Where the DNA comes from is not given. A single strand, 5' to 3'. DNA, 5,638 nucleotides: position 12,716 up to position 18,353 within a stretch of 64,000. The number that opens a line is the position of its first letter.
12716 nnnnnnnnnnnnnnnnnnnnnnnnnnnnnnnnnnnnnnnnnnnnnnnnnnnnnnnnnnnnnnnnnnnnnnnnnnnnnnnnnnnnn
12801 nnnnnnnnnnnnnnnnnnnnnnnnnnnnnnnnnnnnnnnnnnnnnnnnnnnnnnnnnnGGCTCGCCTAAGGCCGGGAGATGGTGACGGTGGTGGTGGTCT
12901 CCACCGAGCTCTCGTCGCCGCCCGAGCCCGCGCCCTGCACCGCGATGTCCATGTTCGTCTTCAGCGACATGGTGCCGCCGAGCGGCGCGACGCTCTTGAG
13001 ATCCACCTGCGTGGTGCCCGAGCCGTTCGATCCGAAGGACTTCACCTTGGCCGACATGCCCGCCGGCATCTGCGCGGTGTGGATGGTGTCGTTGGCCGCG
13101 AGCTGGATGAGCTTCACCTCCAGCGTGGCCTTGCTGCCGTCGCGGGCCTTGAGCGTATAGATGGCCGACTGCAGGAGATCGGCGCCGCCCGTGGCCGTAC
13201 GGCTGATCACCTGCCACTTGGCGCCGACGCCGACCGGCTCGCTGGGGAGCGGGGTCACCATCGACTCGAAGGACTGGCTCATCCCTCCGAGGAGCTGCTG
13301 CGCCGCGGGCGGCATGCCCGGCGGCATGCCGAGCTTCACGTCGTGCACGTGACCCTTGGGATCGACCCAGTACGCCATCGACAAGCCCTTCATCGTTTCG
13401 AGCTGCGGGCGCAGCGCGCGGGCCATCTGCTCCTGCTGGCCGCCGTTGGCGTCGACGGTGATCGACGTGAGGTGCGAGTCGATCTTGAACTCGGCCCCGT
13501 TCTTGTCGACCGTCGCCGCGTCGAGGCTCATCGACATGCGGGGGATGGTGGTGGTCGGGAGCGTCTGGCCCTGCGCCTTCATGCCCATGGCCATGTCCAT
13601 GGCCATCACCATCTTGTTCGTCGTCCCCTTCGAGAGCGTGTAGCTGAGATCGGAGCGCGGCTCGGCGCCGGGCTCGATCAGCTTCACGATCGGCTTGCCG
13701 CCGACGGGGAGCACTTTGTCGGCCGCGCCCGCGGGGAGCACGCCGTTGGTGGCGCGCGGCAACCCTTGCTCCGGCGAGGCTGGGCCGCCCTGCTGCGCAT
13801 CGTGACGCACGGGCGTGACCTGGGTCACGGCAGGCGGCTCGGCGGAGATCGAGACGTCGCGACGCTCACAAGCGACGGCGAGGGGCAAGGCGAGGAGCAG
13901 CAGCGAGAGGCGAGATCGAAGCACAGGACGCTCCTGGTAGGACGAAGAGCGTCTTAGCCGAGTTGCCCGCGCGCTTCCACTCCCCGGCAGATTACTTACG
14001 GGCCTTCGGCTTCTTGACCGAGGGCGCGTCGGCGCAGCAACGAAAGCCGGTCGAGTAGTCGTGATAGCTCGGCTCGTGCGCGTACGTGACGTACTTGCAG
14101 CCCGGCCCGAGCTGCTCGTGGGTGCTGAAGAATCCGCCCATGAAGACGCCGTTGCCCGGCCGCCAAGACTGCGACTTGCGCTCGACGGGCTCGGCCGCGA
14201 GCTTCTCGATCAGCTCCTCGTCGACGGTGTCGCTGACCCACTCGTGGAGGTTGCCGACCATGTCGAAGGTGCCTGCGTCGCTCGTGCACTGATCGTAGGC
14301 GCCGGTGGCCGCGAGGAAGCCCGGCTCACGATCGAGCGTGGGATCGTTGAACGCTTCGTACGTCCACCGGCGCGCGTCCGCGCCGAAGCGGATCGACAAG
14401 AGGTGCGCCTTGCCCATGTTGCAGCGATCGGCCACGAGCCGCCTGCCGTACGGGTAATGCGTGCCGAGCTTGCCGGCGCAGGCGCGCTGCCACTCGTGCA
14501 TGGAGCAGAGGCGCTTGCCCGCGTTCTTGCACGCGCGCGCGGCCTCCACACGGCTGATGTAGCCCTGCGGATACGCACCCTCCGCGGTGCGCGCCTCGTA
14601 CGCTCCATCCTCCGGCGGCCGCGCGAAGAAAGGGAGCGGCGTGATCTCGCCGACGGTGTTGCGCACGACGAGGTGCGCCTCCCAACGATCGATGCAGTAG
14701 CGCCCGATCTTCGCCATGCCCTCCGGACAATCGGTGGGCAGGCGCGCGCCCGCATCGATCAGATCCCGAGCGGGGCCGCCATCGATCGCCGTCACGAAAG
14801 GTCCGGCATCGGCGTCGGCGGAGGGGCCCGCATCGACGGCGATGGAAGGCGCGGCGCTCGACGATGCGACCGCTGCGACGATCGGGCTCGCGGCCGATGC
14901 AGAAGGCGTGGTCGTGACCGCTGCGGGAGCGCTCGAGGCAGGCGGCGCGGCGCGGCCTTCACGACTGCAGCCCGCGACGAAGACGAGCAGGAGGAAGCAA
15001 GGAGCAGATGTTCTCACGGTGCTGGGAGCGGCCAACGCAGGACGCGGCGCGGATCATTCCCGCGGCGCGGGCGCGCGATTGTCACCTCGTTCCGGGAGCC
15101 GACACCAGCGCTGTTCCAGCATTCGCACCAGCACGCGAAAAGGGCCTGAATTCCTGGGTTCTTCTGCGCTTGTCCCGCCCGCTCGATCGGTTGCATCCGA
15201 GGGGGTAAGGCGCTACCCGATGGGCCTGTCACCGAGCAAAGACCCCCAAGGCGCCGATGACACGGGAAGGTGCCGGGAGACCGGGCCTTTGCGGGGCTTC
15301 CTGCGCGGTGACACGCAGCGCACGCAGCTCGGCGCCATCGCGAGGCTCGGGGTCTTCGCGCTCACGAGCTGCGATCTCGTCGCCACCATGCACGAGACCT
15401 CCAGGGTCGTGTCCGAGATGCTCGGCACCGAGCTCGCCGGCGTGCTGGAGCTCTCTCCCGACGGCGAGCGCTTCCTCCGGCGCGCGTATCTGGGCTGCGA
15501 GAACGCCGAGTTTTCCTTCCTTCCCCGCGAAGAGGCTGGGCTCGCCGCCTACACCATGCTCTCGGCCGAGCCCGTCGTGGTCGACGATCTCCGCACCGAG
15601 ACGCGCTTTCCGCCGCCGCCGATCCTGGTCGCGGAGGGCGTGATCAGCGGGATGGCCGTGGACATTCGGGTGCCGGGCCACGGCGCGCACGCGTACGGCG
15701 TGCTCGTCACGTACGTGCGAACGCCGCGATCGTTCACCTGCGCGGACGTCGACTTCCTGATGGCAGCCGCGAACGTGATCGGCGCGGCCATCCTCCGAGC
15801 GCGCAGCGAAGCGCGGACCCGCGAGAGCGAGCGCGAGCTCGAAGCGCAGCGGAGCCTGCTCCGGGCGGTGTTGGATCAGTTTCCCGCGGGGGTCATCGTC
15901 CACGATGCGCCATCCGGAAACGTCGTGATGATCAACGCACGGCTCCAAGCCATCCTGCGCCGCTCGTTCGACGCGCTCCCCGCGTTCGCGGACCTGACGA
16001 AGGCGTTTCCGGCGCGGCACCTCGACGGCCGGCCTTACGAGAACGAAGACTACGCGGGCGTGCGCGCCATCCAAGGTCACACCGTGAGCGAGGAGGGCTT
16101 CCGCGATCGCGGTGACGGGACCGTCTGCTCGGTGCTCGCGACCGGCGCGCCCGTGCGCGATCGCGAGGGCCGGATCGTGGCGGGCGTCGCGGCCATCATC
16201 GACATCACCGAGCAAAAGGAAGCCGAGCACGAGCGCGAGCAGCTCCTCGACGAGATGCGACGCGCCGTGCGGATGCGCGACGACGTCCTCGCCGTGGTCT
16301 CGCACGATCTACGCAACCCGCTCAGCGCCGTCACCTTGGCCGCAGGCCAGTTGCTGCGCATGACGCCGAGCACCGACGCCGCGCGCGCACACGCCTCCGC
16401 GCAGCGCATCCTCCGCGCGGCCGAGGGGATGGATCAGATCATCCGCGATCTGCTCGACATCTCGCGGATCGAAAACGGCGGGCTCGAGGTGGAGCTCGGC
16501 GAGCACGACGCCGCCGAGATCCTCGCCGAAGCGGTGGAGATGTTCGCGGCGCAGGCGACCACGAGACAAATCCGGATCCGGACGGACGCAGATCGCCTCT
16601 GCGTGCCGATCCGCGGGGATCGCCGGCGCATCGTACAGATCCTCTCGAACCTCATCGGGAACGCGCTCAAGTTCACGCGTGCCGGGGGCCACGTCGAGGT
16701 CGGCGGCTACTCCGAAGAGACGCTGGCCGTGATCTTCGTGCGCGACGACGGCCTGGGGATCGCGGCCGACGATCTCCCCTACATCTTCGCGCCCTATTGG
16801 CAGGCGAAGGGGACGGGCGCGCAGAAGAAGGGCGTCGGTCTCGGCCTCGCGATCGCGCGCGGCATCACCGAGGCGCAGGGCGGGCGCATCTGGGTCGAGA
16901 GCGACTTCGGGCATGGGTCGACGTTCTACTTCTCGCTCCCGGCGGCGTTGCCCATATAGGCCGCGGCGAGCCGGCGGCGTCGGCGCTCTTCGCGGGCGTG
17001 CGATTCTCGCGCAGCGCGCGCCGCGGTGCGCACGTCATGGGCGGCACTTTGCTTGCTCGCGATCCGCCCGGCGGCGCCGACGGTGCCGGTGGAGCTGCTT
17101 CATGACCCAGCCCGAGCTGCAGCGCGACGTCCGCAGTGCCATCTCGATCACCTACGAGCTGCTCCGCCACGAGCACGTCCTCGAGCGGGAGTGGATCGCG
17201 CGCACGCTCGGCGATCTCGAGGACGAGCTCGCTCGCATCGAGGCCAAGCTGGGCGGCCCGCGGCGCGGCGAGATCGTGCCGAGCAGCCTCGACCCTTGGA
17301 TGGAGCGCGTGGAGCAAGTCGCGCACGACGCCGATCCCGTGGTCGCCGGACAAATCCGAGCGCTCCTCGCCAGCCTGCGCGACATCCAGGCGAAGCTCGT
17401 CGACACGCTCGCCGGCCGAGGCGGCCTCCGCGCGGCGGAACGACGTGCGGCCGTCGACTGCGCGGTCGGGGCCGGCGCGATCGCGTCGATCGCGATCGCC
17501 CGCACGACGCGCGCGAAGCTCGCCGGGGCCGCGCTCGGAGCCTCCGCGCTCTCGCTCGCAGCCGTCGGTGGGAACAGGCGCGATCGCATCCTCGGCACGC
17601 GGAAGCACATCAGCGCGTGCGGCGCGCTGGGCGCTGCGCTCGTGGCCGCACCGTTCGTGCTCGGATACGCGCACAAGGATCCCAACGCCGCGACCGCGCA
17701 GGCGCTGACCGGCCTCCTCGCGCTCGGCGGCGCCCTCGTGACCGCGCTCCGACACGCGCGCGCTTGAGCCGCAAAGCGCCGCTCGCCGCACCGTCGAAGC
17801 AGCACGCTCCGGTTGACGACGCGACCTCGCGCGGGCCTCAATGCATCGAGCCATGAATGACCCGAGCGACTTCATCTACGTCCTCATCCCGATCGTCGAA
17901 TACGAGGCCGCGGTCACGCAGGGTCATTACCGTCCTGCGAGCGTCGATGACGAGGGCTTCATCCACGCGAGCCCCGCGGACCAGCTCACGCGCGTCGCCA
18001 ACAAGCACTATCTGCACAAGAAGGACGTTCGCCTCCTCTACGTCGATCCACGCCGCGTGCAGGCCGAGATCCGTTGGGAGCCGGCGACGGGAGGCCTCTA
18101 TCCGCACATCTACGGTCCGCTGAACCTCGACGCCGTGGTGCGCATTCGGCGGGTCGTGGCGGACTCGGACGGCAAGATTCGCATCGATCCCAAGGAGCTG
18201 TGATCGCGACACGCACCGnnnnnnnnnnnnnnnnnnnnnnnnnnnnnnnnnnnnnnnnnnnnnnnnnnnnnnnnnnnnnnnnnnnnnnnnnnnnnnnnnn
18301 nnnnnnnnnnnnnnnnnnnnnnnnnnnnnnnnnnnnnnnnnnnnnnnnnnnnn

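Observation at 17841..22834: Small biosynthetic operon: DUF952, O-methyltransferase, and a discoidin-like domain fused to an NRPS-like A-T-R reductase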

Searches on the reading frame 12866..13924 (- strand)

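Call 18: search_protein_families(library=pfam, proteins=[window:12866-13924:-], max_evalue=0.001)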
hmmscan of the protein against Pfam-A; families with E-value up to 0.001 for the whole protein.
window:12866-13924:- (352 aa): 1 family
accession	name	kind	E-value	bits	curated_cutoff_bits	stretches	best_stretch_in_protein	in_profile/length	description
PF19777.4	DUF6263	-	6.3e-08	32.9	26.7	1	215-311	101-193/196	Family of unknown function (DUF6263)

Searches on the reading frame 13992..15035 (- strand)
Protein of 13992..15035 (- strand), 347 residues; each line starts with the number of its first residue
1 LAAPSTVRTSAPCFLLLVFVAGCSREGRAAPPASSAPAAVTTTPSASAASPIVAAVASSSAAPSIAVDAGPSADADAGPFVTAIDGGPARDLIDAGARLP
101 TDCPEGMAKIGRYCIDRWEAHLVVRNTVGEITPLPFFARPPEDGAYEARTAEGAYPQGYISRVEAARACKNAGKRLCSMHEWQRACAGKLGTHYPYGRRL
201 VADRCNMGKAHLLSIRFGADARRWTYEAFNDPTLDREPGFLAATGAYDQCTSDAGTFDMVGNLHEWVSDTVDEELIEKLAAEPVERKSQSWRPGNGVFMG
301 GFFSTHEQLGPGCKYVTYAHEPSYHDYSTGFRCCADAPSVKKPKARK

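Call 18: search_protein_families(library=pfam, proteins=[window:13992-15035:-], max_evalue=0.001)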
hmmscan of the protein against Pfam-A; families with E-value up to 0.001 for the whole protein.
window:13992-15035:- (347 aa): 1 family
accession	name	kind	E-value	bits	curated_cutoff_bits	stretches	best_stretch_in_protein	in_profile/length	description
PF03781.23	FGE-sulfatase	-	1.1e-13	51.9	23.3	1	149-334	85-254/255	Sulfatase-modifying factor enzyme 1-like domain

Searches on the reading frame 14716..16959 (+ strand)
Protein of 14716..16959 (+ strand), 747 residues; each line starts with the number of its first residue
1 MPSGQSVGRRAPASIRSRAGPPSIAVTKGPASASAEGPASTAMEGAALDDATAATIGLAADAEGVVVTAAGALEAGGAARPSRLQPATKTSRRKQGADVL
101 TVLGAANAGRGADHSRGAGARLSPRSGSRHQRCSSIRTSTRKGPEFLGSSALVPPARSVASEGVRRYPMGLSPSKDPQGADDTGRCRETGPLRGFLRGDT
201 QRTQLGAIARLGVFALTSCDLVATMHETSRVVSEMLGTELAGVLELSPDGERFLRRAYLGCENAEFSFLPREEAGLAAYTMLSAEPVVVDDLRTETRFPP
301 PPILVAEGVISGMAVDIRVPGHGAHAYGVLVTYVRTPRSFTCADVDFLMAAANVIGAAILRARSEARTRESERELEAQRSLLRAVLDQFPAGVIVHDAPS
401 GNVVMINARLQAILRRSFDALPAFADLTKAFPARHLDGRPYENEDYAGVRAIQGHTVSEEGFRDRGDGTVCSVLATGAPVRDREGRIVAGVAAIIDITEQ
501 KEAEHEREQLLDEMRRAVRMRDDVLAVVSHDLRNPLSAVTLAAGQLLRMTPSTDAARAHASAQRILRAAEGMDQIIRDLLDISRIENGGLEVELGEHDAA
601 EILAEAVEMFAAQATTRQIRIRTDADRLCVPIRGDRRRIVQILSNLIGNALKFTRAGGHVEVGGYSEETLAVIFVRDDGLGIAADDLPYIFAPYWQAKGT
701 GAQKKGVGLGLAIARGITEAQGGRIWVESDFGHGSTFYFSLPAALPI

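Call 18: search_protein_families(library=pfam, proteins=[window:14716-16959:+], max_evalue=0.001)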
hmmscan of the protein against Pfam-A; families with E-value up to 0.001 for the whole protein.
window:14716-16959:+ (747 aa): 7 families
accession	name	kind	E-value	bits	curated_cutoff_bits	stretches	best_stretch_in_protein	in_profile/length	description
PF02518.31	HATPase_c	-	7.5e-25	88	26.4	1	634-743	1-109/111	Histidine kinase-, DNA gyrase B-, and HSP90-like ATPase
PF00512.31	HisKA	-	1.7e-13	50.8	26.9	1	521-588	2-66/66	His Kinase A (phospho-acceptor) domain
PF01590.32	GAF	-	1.1e-09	39.4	22.4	1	220-359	1-133/133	GAF domain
PF13185.12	GAF_2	-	6.8e-07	30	28.6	1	224-359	7-135/136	GAF domain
PF08448.16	PAS_4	-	1e-06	29.3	23.1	1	386-501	1-109/110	PAS fold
PF13492.12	GAF_3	-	5e-06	27.4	27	1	224-360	5-128/129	GAF domain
PF13426.13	PAS_9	-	0.00095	19.9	27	0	391-499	2-103/103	PAS domain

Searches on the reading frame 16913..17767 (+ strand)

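Call 18: search_protein_families(library=pfam, proteins=[window:16913-17767:+], max_evalue=0.001)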
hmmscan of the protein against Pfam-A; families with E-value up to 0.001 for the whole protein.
window:16913-17767:+ (284 aa): 1 family
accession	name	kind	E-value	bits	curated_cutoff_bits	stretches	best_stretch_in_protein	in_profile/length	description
PF03779.20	SPW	-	3.1e-05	24.8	31.5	1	180-272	4-90/93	SPW repeat domain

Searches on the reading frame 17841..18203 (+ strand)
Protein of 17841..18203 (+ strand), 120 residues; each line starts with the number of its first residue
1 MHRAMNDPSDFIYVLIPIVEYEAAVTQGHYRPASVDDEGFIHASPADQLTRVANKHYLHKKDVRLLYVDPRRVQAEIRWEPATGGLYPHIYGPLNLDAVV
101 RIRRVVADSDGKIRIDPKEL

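Call 6: search_protein_families(library=pfam, proteins=[window:17841-18203:+], max_evalue=0.1)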
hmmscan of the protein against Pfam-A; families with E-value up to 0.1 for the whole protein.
window:17841-18203:+ (120 aa): 1 family
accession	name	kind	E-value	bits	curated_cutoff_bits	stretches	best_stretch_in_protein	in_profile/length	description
PF06108.18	DUF952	-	8.3e-28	96.6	23.7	1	20-101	6-89/90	Protein of unknown function (DUF952)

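Call 7: search_protein_families(library=ncbifam, proteins=[window:17841-18203:+], max_evalue=0.1)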
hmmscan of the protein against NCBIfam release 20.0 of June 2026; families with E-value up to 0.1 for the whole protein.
window:17841-18203:+ (120 aa): 0 families
